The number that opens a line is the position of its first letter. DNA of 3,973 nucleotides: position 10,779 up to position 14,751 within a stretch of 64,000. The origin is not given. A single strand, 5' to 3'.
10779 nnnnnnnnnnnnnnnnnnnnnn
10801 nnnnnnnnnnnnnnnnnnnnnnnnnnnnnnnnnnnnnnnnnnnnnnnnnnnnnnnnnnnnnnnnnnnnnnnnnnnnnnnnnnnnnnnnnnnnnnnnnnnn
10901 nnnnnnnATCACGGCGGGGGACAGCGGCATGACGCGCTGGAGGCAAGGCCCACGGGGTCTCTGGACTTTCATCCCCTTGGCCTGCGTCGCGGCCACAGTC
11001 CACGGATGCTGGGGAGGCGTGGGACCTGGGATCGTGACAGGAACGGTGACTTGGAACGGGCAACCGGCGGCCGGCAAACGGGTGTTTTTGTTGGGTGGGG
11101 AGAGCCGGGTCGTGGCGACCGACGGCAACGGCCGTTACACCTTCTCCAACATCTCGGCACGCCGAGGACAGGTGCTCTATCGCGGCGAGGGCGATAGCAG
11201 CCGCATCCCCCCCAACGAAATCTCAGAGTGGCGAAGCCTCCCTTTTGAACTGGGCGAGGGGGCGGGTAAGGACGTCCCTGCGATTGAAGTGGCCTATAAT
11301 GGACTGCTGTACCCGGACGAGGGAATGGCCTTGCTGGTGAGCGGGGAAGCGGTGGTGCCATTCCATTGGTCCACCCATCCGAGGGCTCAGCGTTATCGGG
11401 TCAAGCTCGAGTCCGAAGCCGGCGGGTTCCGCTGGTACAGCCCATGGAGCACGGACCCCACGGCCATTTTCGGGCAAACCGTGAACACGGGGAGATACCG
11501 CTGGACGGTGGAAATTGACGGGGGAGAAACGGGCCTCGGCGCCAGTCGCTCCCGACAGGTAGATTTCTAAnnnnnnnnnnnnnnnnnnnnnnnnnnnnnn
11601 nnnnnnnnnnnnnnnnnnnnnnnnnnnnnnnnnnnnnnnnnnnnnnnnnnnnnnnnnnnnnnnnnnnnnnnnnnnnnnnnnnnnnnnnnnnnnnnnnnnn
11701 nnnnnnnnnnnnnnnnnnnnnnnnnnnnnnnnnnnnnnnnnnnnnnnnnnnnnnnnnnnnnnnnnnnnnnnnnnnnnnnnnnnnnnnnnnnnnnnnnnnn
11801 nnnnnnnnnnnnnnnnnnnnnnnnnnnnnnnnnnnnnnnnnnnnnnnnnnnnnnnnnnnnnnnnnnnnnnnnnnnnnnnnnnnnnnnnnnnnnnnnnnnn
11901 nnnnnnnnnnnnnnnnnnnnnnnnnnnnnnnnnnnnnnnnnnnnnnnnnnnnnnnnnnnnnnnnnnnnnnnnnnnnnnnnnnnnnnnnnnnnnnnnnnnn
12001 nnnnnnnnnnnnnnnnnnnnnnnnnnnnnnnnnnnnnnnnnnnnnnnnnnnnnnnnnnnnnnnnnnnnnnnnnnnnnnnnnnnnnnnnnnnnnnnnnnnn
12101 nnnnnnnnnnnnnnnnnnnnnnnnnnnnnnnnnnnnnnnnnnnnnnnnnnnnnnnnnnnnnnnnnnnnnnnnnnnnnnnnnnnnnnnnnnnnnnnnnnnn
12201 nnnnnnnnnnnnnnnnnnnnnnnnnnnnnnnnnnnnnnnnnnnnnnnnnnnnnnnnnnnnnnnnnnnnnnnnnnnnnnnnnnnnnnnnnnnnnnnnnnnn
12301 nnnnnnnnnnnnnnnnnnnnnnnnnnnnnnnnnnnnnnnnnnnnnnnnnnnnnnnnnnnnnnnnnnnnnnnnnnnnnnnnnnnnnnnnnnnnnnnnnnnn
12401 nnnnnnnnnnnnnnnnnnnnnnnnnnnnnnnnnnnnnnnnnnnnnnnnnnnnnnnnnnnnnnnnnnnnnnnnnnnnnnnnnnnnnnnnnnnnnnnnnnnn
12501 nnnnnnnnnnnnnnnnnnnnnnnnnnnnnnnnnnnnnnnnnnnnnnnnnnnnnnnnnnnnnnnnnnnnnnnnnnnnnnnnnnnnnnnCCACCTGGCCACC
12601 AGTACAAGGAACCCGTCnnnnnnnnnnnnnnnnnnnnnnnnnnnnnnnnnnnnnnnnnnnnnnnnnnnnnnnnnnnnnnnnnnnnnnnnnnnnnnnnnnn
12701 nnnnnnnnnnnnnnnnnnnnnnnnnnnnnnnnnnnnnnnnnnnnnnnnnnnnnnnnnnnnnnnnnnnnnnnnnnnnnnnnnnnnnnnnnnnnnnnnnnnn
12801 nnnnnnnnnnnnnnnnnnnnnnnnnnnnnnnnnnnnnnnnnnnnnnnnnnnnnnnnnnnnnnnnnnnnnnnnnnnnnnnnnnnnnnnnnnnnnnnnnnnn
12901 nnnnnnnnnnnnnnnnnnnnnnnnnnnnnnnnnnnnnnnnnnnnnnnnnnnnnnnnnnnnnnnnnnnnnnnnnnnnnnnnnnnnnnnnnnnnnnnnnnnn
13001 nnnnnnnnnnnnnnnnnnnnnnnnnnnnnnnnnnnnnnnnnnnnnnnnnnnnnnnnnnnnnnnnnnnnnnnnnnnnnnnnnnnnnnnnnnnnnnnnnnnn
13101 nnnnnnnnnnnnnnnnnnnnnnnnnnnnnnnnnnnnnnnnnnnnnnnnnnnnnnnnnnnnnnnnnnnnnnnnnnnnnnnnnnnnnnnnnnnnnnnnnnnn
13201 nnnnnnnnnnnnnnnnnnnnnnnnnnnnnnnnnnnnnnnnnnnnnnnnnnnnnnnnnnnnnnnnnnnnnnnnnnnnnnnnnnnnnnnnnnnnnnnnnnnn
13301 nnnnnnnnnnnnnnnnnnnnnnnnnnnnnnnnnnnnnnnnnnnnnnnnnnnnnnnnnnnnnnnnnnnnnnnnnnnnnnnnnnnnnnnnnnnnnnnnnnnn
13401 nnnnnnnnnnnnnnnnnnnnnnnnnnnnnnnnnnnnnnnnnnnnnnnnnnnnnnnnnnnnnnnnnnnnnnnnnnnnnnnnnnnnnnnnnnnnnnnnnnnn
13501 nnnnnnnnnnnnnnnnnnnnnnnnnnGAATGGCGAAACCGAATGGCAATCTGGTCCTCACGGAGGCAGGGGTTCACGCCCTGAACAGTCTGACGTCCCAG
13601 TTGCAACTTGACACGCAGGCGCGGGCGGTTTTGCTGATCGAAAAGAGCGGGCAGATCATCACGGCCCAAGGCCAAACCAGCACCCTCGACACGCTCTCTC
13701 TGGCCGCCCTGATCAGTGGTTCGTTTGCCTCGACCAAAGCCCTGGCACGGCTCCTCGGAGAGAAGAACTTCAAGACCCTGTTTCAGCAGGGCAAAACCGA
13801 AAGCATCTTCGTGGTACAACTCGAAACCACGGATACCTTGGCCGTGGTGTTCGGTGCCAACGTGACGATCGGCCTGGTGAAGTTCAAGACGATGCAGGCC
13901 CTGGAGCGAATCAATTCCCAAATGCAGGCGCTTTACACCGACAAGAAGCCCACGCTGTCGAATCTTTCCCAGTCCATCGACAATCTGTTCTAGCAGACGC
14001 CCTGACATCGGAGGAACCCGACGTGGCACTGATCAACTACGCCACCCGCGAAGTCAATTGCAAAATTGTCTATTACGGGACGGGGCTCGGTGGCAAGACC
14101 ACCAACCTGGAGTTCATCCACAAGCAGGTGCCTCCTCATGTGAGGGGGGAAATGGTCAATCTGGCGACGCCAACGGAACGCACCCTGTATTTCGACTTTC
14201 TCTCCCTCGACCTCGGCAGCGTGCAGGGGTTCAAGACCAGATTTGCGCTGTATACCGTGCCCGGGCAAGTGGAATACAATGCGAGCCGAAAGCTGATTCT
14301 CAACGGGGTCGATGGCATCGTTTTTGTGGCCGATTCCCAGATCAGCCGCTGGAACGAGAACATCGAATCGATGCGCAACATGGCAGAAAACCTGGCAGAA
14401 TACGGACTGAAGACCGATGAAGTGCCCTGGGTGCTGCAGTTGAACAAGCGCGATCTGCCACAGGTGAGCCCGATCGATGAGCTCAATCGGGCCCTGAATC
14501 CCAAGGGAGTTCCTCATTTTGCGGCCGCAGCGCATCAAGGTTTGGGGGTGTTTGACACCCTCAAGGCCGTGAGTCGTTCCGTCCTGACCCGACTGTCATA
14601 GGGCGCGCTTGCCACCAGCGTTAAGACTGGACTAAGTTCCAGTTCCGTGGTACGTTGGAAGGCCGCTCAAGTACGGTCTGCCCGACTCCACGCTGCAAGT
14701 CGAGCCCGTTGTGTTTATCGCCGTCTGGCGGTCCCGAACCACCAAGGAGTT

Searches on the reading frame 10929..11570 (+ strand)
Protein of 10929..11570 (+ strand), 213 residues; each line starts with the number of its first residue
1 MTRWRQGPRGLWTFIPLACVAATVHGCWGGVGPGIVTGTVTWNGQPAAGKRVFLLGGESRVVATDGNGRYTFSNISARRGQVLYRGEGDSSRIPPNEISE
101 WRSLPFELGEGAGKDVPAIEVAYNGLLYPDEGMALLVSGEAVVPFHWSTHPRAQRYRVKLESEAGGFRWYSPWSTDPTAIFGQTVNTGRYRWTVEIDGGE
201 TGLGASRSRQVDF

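Call 3: search_protein_families(library=pfam, proteins=[window:10929-11570:+], max_evalue=1)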
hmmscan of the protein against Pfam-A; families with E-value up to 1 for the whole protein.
window:10929-11570:+ (213 aa): 3 families
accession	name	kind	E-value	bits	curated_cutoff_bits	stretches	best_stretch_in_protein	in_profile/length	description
PF13620.12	CarboxypepD_reg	-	9.8e-06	26.3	32.3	1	36-81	2-51/82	Carboxypeptidase regulatory-like domain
PF13715.12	CarbopepD_reg_2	-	0.089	13.3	32.2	1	36-79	1-45/88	CarboxypepD_reg-like domain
PF20598.4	DUF6795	-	0.14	12.9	27.4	1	36-79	1-50/103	Domain of unknown function (DUF6795)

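Call 4: search_protein_families(library=ncbifam, proteins=[window:10929-11570:+], max_evalue=1)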
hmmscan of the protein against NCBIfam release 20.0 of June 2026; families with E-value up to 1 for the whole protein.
window:10929-11570:+ (213 aa): 0 families

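Call 57: search_protein_families(library=padloc, proteins=[window:10929-11570:+], max_evalue=0.01)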
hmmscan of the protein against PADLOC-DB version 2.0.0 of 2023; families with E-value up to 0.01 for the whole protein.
window:10929-11570:+ (213 aa): 0 families

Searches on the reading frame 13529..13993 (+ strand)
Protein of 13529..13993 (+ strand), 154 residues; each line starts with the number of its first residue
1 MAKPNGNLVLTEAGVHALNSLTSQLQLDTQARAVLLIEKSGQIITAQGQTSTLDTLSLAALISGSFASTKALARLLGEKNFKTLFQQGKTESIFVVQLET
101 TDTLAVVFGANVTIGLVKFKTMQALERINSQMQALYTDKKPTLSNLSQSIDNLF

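Call 3: search_protein_families(library=pfam, proteins=[window:13529-13993:+], max_evalue=1)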
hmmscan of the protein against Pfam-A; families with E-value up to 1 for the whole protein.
window:13529-13993:+ (154 aa): 2 families
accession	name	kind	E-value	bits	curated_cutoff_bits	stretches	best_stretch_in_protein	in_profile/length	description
PF03259.23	Robl_LC7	-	1.4e-09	38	23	1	21-107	5-90/91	Roadblock/LC7 domain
PF16067.10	DUF4809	-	0.025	14.9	27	1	27-96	13-83/130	Domain of unknown function (DUF4809)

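Call 4: search_protein_families(library=ncbifam, proteins=[window:13529-13993:+], max_evalue=1)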
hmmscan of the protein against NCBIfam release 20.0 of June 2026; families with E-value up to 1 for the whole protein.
window:13529-13993:+ (154 aa): 1 family
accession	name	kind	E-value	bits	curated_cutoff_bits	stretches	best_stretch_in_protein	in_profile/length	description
NF052242.1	GTPaseActivMglBThm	equivalog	8.2e-17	61.7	200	1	18-140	16-141/161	GTPase-activating protein MglB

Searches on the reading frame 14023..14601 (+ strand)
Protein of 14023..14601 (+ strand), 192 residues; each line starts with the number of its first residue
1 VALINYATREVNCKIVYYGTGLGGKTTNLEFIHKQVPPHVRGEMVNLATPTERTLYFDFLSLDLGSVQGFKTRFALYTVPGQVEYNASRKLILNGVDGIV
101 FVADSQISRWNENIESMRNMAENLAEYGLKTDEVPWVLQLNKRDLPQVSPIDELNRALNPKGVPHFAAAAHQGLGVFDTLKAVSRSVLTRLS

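Call 3: search_protein_families(library=pfam, proteins=[window:14023-14601:+], max_evalue=1)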
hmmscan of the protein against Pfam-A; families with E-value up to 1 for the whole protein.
window:14023-14601:+ (192 aa): 5 families
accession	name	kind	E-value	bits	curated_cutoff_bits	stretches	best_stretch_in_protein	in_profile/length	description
PF00025.27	Arf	-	2.1e-05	24.5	22.3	1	11-162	13-144/174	ADP-ribosylation factor family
PF00071.28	Ras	-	0.0005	20.1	21.6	1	52-187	29-160/162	Ras family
PF04670.18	Gtr1_RagA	-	0.0017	18.3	22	1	18-128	5-109/232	Gtr1/RagA G protein conserved region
PF00009.33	GTP_EFTU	-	0.022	14.8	26.5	1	70-183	67-182/188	Elongation factor Tu GTP binding domain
PF05269.17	Phage_CII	-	0.038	14.6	21.3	1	97-134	30-67/91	Bacteriophage CII protein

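Call 4: search_protein_families(library=ncbifam, proteins=[window:14023-14601:+], max_evalue=1)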
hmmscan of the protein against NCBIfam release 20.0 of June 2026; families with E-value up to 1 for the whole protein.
window:14023-14601:+ (192 aa): 5 families
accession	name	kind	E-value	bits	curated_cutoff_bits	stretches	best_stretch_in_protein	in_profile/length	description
TIGR00231.1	small_GTP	domain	2.5e-06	27.4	42.5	1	66-148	47-128/164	GTP-binding protein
NF009379.0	PRK12740.1-3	equivalog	0.013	14.1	513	1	22-148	18-140/674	elongation factor G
TIGR02729.1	Obg_CgtA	equivalog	0.025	13.6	280.25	1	97-184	237-325/329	Obg family GTPase CgtA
NF008955.0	PRK12297.1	equivalog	0.029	13.3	406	1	99-175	241-318/429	GTPase ObgE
NF004801.0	PRK06151.1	subfamily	0.029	13.2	416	1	87-130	113-156/491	chlorohydrolase family protein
